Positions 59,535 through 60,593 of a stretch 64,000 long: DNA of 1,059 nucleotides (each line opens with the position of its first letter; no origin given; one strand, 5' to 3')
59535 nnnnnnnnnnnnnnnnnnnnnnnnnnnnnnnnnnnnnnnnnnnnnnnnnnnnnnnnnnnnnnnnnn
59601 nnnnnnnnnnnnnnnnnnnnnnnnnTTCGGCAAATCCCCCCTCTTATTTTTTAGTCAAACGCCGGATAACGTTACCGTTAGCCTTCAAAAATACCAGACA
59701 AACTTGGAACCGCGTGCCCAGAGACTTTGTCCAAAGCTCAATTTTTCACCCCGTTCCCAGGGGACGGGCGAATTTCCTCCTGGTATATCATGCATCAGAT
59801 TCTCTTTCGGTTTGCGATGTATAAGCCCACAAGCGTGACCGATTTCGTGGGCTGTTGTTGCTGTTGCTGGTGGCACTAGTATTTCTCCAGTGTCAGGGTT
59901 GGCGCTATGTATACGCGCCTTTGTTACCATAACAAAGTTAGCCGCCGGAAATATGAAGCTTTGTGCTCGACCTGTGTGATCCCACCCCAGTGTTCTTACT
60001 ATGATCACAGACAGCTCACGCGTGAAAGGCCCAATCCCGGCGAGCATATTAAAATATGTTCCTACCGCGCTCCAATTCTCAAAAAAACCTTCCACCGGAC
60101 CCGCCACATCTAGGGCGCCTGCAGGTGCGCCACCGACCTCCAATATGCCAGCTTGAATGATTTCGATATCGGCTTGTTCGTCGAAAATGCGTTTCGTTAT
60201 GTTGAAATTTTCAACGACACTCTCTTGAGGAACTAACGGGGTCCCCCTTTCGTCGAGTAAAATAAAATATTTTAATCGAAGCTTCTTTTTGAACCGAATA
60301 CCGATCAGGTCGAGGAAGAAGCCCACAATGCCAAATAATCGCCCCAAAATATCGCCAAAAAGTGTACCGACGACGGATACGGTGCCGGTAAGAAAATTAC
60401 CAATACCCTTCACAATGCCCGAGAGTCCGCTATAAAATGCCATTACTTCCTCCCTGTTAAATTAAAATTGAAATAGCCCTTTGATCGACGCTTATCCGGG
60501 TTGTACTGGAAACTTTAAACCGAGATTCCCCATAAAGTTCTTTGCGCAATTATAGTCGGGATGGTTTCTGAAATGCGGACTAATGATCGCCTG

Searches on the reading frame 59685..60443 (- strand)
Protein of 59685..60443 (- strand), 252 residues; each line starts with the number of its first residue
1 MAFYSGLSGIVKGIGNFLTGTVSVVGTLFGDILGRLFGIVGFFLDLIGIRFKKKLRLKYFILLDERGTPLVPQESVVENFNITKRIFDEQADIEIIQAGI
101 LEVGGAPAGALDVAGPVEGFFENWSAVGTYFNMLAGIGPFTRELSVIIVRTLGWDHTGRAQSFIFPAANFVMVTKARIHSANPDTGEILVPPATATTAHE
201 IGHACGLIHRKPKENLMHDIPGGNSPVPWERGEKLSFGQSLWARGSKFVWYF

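Call 20: search_protein_families(library=pfam, proteins=[window:59685-60443:-], max_evalue=0.001)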
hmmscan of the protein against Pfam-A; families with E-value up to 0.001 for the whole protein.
window:59685-60443:- (252 aa): 1 family
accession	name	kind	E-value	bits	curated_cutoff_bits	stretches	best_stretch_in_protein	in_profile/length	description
PF00413.30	Peptidase_M10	-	0.00093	19.5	24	0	196-219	111-134/159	Matrixin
